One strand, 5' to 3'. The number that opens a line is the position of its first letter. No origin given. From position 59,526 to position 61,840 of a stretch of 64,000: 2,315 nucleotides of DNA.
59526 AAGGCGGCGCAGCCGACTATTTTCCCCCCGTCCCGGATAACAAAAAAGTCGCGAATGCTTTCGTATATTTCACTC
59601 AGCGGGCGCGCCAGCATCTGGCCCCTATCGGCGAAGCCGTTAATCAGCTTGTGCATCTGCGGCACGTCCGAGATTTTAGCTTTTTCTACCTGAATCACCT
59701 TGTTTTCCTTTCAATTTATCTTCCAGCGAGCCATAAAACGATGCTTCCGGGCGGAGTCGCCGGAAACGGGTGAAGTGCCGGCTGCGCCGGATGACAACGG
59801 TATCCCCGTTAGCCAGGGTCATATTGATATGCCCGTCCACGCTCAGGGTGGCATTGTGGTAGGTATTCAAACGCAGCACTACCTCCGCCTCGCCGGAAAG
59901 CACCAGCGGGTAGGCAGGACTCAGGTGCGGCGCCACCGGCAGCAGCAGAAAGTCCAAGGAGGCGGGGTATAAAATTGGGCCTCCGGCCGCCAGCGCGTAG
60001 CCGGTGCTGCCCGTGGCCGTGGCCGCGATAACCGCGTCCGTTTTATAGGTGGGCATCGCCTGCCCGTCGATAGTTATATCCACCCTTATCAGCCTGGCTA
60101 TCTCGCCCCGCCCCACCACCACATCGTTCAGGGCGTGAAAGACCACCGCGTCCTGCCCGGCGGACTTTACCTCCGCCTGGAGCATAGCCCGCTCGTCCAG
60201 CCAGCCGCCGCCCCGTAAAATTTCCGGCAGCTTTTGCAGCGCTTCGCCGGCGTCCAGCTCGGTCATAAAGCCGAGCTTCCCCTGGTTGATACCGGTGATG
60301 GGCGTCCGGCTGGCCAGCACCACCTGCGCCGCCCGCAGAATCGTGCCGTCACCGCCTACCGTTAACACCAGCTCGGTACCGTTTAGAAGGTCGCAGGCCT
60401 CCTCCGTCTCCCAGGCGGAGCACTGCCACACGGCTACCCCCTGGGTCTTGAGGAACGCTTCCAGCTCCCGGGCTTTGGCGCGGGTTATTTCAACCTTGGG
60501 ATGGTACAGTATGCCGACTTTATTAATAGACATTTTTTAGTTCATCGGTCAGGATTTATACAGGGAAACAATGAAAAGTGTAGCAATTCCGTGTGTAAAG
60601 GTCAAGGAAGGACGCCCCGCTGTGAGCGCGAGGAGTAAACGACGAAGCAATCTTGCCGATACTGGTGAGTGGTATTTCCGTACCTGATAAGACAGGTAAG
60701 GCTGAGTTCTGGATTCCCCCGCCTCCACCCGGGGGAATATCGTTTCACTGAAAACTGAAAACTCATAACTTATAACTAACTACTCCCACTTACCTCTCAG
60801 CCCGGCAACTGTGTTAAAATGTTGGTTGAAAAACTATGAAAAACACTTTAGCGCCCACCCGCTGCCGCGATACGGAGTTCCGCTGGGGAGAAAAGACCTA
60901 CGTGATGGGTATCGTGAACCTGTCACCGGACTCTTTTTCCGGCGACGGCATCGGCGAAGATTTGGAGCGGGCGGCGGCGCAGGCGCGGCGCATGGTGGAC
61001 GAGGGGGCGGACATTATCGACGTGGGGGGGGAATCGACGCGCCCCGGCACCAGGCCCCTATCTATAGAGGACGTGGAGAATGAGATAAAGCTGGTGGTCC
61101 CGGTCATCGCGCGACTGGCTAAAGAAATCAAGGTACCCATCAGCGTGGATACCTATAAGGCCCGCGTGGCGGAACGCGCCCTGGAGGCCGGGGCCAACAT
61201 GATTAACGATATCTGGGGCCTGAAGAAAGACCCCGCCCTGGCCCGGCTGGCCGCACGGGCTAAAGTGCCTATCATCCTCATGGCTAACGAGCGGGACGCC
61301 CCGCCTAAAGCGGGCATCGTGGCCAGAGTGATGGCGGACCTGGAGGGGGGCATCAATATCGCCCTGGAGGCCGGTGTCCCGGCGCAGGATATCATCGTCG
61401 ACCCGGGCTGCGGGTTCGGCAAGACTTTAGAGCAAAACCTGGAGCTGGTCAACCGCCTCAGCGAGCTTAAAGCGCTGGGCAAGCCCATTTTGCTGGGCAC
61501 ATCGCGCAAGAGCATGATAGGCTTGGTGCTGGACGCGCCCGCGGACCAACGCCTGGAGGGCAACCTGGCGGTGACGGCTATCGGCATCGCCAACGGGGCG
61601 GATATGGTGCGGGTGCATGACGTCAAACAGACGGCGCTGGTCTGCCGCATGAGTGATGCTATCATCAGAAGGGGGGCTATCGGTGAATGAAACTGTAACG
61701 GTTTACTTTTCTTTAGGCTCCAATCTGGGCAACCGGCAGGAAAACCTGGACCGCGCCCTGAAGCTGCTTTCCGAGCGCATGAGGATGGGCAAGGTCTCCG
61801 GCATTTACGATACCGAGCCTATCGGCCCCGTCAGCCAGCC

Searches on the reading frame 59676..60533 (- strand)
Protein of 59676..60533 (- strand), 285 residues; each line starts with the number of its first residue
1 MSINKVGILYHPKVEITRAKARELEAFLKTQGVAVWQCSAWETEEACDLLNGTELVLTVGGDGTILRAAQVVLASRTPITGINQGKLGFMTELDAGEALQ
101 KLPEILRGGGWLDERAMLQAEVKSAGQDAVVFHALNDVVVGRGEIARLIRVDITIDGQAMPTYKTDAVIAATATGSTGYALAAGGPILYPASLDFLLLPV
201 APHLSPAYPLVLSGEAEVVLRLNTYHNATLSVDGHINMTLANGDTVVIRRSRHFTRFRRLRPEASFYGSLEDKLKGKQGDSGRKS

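Call 24: search_protein_families(library=pfam, proteins=[window:59676-60533:-], max_evalue=0.00001)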
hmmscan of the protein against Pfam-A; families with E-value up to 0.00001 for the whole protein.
window:59676-60533:- (285 aa): 2 families
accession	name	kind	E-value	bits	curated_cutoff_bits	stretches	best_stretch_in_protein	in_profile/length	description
PF20143.4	NAD_kinase_C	-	2.9e-25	88.9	23.7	1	135-257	1-123/126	ATP-NAD kinase C-terminal domain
PF01513.26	NAD_kinase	-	8.5e-15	55.6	25.5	1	29-108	49-128/130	ATP-NAD kinase N-terminal domain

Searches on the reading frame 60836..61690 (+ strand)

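Call 62: search_protein_families(library=pfam, proteins=[window:60836-61690:+], max_evalue=0.00001)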
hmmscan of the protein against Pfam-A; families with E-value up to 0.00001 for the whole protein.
window:60836-61690:+ (284 aa): 1 family
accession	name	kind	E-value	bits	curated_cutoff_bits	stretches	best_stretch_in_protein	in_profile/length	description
PF00809.28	Pterin_bind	-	3.3e-77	259.9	25.5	1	24-261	1-244/244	Pterin binding enzyme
